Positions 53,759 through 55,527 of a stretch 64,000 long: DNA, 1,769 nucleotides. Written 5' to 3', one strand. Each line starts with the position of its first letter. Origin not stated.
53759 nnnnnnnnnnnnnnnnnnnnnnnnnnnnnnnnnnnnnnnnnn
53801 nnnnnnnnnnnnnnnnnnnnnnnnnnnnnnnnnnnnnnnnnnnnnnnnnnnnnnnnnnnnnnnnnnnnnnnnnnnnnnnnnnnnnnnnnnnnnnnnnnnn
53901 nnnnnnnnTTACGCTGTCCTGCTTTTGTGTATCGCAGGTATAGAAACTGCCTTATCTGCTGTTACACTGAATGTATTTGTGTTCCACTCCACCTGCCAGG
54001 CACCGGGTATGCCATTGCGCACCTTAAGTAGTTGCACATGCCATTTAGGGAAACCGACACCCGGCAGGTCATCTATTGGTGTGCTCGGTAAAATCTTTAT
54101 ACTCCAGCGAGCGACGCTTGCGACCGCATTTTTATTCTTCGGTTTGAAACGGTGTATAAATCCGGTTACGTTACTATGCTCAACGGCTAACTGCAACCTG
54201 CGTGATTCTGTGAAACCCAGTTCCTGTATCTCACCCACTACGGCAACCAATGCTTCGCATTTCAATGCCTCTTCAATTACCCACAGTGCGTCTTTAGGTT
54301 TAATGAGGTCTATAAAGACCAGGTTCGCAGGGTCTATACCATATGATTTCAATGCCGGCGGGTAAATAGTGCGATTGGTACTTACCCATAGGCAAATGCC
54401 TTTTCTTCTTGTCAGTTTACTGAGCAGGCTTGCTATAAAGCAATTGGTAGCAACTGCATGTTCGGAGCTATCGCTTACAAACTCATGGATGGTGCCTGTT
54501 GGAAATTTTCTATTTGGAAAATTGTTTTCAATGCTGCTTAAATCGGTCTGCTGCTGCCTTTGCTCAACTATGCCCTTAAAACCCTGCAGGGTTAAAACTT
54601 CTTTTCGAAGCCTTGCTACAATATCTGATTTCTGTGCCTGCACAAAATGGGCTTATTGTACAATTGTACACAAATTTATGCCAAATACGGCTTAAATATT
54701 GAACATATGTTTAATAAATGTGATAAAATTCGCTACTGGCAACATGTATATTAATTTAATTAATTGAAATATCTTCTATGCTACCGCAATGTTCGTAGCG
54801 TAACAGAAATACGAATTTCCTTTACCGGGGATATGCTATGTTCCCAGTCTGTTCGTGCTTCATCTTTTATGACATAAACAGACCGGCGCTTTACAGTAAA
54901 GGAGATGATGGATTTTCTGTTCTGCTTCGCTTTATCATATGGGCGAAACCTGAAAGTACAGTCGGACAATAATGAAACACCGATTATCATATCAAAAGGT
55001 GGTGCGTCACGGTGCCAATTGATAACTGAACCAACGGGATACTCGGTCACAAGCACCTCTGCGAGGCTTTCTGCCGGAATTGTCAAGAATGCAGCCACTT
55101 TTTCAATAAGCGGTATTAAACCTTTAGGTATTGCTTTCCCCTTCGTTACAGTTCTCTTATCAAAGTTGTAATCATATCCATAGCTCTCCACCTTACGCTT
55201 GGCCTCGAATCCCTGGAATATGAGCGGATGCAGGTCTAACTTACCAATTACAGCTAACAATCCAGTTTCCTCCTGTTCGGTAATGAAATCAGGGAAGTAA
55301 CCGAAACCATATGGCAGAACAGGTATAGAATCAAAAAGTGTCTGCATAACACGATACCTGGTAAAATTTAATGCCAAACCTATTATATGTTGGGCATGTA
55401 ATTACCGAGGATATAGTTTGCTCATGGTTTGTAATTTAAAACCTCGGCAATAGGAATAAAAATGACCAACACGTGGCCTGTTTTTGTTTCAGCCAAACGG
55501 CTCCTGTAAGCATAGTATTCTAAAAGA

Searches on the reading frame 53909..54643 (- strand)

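Call 3: search_protein_families(library=pfam, proteins=[window:53909-54643:-], max_evalue=0.01)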
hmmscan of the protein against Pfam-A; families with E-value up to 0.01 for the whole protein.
window:53909-54643:- (244 aa): 0 families

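Call 4: search_protein_families(library=ncbifam, proteins=[window:53909-54643:-], max_evalue=0.01)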
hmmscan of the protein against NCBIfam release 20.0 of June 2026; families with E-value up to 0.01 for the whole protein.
window:53909-54643:- (244 aa): 3 families
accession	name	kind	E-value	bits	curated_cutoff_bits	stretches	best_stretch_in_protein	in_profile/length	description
NF033429.2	ImuA_translesion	equivalog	1.6e-18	67.3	150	1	27-184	12-165/181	translesion DNA synthesis-associated protein ImuA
NF007892.0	PRK10595.1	equivalog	6.6e-10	39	162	1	33-176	15-157/169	cell division inhibitor SulA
TIGR00623.2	SOS_SulA_coli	exception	3.2e-09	36.8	150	1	37-183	16-161/168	SOS-induced cell division inhibitor SulA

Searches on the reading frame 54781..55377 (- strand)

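Call 3: search_protein_families(library=pfam, proteins=[window:54781-55377:-], max_evalue=0.01)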
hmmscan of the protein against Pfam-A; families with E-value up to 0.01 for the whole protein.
window:54781-55377:- (198 aa): 1 family
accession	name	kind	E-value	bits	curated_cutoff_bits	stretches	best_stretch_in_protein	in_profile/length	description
PF13532.12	2OG-FeII_Oxy_2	-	4e-16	60.2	31.2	1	62-195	51-194/194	2OG-Fe(II) oxygenase superfamily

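Call 4: search_protein_families(library=ncbifam, proteins=[window:54781-55377:-], max_evalue=0.01)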
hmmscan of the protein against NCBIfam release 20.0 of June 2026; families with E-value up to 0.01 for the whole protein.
window:54781-55377:- (198 aa): 1 family
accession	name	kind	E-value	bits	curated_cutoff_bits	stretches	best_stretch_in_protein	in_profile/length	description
NF011930.0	PRK15401.1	equivalog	0.0079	15.7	267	0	65-188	74-196/214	DNA oxidative demethylase AlkB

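Call 32: search_protein_families(library=padloc, proteins=[window:54781-55377:-], max_evalue=0.01)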
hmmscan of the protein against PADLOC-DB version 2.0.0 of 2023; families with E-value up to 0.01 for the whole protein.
window:54781-55377:- (198 aa): 0 families

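Call 33: search_protein_families(library=phrogs, proteins=[window:54781-55377:-], max_evalue=0.01)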
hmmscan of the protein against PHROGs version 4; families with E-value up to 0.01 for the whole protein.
window:54781-55377:- (198 aa): 0 families
